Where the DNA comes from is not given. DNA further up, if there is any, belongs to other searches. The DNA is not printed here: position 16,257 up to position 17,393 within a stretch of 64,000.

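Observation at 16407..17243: DapF-family protein with Cys73->Ser and loss of the second catalytic Cys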

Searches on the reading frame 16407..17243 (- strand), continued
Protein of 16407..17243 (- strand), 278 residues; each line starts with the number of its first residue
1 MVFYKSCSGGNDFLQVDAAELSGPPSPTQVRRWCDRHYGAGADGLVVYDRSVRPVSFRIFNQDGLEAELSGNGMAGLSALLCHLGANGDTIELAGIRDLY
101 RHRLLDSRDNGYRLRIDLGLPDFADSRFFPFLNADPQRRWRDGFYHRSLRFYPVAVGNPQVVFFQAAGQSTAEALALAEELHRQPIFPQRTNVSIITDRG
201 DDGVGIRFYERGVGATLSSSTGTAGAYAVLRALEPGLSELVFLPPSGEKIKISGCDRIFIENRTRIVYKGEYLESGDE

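Call 50: find_related_loci(query=A1, collection=genome_contigs, flank=6000)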
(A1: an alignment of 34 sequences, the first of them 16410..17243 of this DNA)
Query A1 (278 aa) in genome_contigs; peptide patterns used: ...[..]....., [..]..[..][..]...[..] (x = any residue, [..] = any of these).
126 stretches matched a pattern; 75 encode a relative of the query (tblastn E <= 1e-3); 75 distinct loci.
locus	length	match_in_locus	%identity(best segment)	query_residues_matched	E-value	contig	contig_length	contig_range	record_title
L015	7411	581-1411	63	1-277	2e-111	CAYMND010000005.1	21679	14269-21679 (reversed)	MAG TPA_asm: uncultured Clostridia bacterium isolate binchicken_co108_206 genome assembly, contig: NODE_5121_length_2167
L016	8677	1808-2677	44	1-270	3e-65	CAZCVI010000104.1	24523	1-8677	MAG TPA_asm: uncultured Clostridia bacterium isolate binchicken_co113_160 genome assembly, contig: NODE_2252_length_2452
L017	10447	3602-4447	40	1-278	6e-63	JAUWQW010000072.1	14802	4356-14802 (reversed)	MAG: Candidatus Aminicenantes bacterium isolate CSMAG_2512 CSMAG_2512_k141_1037904_length_14802_cov_13.9752, whole genom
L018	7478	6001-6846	38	1-278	1e-62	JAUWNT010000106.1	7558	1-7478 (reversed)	MAG: Candidatus Aminicenantes bacterium isolate CSMAG_2431 CSMAG_2431_k141_474490_length_7558_cov_110.9095, whole genome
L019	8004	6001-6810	43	1-273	2e-62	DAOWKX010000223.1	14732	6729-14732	MAG TPA_asm: Candidatus Aminicenantes bacterium isolate CSMAG_2106 CSMAG_2106_k141_579329_length_14732_cov_12.0814, whol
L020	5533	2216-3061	40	1-278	2e-61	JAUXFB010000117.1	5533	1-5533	MAG: Candidatus Aminicenantes bacterium isolate CSMAG_2892 CSMAG_2892_k117_8521652_length_5533_cov_12.0000, whole genome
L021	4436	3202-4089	42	1-273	2e-61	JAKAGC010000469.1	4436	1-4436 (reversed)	MAG: Acidobacteria bacterium isolate WY2.bin142 NODE_40375_length_4436_cov_1.252727, whole genome shotgun sequence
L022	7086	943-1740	41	1-270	6e-61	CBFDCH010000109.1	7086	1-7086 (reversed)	MAG TPA_asm: uncultured bacterium isolate SRR26215672_concoct_63 genome assembly, contig: ERZ25073483.4960, whole genome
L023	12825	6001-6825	40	1-273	1e-59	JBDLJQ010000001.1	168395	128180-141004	MAG: Acidobacteriota bacterium isolate MAG103 MAG103_1, whole genome shotgun sequence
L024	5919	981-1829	40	1-270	7e-59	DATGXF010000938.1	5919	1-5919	MAG TPA_asm: Candidatus Deferrimicrobium sp. isolate SMAG_U10602 k141_388012, whole genome shotgun sequence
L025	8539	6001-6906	41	1-274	2e-58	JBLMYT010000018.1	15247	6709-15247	MAG: Candidatus Omnitrophota bacterium isolate MAG222 PRJNA951521_bin77_renamed_17, whole genome shotgun sequence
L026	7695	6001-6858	39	1-273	1e-57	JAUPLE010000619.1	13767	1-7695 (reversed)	MAG: Acidobacteriota bacterium isolate erpe_2018_pw_9hr_WHONDRS-PP48-000088_B_bin.18 scaffold_877628, whole genome shotg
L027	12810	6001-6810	41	1-273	3e-57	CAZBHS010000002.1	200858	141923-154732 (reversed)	MAG TPA_asm: uncultured Clostridia bacterium isolate binchicken_co42_202 genome assembly, contig: NODE_4_length_200858_c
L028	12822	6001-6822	40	1-273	3e-57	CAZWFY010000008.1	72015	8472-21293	MAG TPA_asm: uncultured Clostridia bacterium isolate binchicken_co67_288 genome assembly, contig: NODE_269_length_72015_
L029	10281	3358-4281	38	1-278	4e-57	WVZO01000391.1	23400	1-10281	MAG: Candidatus Aminicenantes bacterium isolate CS4-C025 C_merged_R1_(paired)_contig_73799, whole genome shotgun sequenc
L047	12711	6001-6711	34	1-229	1e-29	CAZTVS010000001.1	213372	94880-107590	MAG TPA_asm: uncultured Acidobacteriota bacterium isolate binchicken_co20_43 genome assembly, contig: NODE_113_length_21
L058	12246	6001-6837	30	1-274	5e-22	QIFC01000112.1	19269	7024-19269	MAG: Chloroflexi bacterium isolate SZUA-185 Ga0063294_10002996, whole genome shotgun sequence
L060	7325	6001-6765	27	1-276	3e-21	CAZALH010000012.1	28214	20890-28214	MAG TPA_asm: uncultured Opitutales bacterium isolate SRP141132_co4_295 genome assembly, contig: NODE_1349_length_28214_c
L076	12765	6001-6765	31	3-273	7e-28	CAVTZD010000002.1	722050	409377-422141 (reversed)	MAG: uncultured Acidobacteriaceae bacterium isolate MFD09286.bin.1.46 genome assembly, contig: contig_29440, whole genom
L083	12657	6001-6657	30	3-216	3e-13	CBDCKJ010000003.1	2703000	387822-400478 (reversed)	MAG: Longimicrobiales bacterium isolate e5e6e237-df96-4168-887b-12d3b9a40ed9 genome assembly, contig: contig_3, whole ge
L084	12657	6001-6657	30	3-214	9e-13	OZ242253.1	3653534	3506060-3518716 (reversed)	MAG: Longimicrobiales bacterium isolate 28ea92bc-45c3-414f-aa6c-6c94974e2d23 genome assembly, chromosome: 1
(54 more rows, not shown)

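Call 57: find_related_loci(query=A2, collection=metagenome_contigs, flank=6000)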
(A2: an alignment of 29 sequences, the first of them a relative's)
Query A2 (284 aa) in metagenome_contigs; peptide patterns used: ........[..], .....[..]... (x = any residue, [..] = any of these).
600 stretches matched a pattern (row limit reached: there are more); 593 encode a relative of the query (tblastn E <= 1e-3); the best 80 are kept; 80 distinct loci.
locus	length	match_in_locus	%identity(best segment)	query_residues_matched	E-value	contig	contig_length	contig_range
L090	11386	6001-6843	69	1-281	4e-124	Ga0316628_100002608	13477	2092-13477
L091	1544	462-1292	66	1-277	6e-127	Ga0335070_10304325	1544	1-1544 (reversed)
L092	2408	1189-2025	66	1-279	3e-123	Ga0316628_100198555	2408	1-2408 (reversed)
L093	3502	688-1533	65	2-281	1e-119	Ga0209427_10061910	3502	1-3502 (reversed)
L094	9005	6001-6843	65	1-281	9e-117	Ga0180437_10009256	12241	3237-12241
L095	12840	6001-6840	66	5-284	6e-116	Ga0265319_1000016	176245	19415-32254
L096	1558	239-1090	64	1-284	8e-125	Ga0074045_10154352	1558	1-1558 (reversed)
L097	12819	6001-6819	65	5-277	7e-115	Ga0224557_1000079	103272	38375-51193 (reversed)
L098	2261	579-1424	64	1-282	4e-121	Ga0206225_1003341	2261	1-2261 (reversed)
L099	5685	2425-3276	65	1-280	2e-114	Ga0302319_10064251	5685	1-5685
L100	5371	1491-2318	64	1-277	2e-114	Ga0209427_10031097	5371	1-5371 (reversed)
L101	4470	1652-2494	59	1-281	4e-115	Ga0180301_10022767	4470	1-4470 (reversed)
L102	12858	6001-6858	63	1-278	7e-114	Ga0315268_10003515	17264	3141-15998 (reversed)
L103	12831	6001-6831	64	1-277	7e-114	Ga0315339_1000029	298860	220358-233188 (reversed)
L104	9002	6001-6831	65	1-277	6e-114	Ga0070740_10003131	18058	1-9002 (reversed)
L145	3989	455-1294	63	1-280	2e-111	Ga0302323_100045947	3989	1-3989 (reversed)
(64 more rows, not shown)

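Call 72: search_protein_families(library=pfam, proteins=[L076:6779-7894:+, L076:3978-5618:+, L047:2636-6004:+, L047:6857-7774:+, L083:4566-5954:+, L084:4611-5954:+, L083:7157-8086:+, L058:7774-8937:+, L058:5078-6004:+, L060:5507-5986:+], max_evalue=0.00001)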
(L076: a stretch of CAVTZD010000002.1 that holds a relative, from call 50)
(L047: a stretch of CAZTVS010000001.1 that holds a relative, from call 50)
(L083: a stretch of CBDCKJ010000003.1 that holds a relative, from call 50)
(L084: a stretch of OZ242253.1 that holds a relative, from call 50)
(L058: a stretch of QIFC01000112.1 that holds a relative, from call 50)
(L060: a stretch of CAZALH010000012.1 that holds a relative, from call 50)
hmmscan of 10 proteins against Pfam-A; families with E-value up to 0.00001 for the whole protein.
L076:6779-7894:+ (371 aa): 2 families
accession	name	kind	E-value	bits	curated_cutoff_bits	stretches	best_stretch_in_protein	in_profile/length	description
PF02016.21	Peptidase_S66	-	5e-36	124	25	1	76-192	1-121/121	LD-carboxypeptidase N-terminal domain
PF17676.7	Peptidase_S66C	-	2.4e-34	118.9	23.7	1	237-353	1-120/120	LD-carboxypeptidase C-terminal domain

L076:3978-5618:+ (546 aa): 0 families

L047:2636-6004:+ (1122 aa): 1 family
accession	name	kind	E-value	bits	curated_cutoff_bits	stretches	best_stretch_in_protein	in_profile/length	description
PF01704.24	UDPGP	-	2.9e-16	59.6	22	2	890-1015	160-289/413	UTP--glucose-1-phosphate uridylyltransferase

L047:6857-7774:+ (305 aa): 1 family
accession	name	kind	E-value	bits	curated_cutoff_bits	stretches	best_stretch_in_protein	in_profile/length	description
PF03544.19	TonB_C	-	3.7e-12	46.9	24.6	1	223-294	7-77/79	Gram-negative bacterial TonB protein C-terminal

L083:4566-5954:+ (462 aa): 2 families
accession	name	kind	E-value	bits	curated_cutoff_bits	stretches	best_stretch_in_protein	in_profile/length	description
PF00557.29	Peptidase_M24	-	8.9e-66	222.1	23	1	204-435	1-208/208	Metallopeptidase family M24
PF05195.22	AMP_N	-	1.8e-27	95.9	24.6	1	32-150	1-121/121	Aminopeptidase P, N-terminal domain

L084:4611-5954:+ (447 aa): 2 families
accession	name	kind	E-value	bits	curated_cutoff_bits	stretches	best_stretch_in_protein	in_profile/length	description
PF00557.29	Peptidase_M24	-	2.9e-60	204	23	1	189-419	1-207/208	Metallopeptidase family M24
PF05195.22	AMP_N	-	1.3e-24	86.6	24.6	1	18-135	2-121/121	Aminopeptidase P, N-terminal domain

L083:7157-8086:+ (309 aa): 0 families

L058:7774-8937:+ (387 aa): 1 family
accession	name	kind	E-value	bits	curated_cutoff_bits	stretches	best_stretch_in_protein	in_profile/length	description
PF00155.27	Aminotran_1_2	-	6e-67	226.8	19.7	1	31-381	2-361/361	Aminotransferase class I and II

L058:5078-6004:+ (308 aa): 4 families
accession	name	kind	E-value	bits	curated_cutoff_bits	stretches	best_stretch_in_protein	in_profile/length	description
PF01715.23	IPPT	-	8.5e-79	265.1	23.6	1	39-279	1-242/243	IPP transferase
PF01745.22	IPT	-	1.8e-07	31.2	20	1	6-63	3-60/233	Isopentenyl transferase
PF13671.12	AAA_33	-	1.6e-06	28.9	27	0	7-67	2-63/143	AAA domain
PF13238.12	AAA_18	-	6.6e-06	27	29.4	0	7-56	1-48/128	AAA domain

L060:5507-5986:+ (159 aa): 0 families

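Call 90: find_encoding_contigs(protein=P0399, flank=5000, max_places=2)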
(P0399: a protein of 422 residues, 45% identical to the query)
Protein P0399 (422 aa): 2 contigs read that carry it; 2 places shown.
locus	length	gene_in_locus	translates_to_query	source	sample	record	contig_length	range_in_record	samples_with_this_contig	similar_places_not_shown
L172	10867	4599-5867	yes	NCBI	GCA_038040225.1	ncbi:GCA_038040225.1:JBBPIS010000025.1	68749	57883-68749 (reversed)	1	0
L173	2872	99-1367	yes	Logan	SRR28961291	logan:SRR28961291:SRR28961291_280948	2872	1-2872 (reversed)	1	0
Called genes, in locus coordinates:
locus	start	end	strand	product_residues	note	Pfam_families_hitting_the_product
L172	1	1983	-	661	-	PF07635:PSCyt1, PF07583:PSCyt2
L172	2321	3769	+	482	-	-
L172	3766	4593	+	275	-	PF13489:Methyltransf_23, PF13847:Methyltransf_31, PF08241:Methyltransf_11, PF08242:Methyltransf_12, PF13649:Methyltransf_25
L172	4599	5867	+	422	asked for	PF01678:DAP_epimerase, PF13527:Acetyltransf_9 (faint), PF00583:Acetyltransf_1, PF13673:Acetyltransf_10, PF13508:Acetyltransf_7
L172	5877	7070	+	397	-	PF13302:Acetyltransf_3, PF07609:DUF1572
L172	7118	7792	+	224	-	PF01048:PNP_UDP_1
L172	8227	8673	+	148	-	PF00583:Acetyltransf_1, PF13673:Acetyltransf_10, PF13508:Acetyltransf_7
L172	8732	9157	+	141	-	PF09500:YiiD_C (weak), PF14539:DUF4442, PF03061:4HBT (weak)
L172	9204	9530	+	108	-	PF07883:Cupin_2 (weak)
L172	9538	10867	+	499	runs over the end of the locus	PF00144:Beta-lactamase, PF17820:PDZ_6 (weak)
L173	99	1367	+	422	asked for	PF01678:DAP_epimerase, PF13527:Acetyltransf_9 (faint), PF00583:Acetyltransf_1, PF13673:Acetyltransf_10, PF13508:Acetyltransf_7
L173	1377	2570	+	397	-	PF13302:Acetyltransf_3, PF07609:DUF1572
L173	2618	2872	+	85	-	?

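Call 91: search_protein_families(library=ncbifam, proteins=[P0033, P0082, P0119, P0005], max_evalue=1e-10)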
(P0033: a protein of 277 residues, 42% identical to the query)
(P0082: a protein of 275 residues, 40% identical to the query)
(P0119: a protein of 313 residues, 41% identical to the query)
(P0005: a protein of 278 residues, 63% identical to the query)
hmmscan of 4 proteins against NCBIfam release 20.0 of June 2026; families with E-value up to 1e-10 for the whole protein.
P0033 (277 aa): 2 families
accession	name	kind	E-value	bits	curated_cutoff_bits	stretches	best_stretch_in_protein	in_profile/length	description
TIGR00652.1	DapF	equivalog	4.4e-49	167.3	114.65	1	1-274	1-268/270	diaminopimelate epimerase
NF038284.1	bifunc_DapF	exception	3e-12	46.4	350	1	46-263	42-251/254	bifunctional diaminopimelate epimerase/glutamate racemase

P0082 (275 aa): 1 family
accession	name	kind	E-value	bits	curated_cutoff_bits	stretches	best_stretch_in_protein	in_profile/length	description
TIGR00652.1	DapF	equivalog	1.4e-43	149.3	114.65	1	1-274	1-268/270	diaminopimelate epimerase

P0119 (313 aa): 1 family
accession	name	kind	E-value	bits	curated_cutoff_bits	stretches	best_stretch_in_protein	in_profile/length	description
TIGR00652.1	DapF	equivalog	7.2e-39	133.8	114.65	1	1-300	1-268/270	diaminopimelate epimerase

P0005 (278 aa): 1 family
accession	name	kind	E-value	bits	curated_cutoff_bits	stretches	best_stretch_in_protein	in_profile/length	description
TIGR00652.1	DapF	equivalog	5.6e-35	121.1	114.65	1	1-272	1-268/270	diaminopimelate epimerase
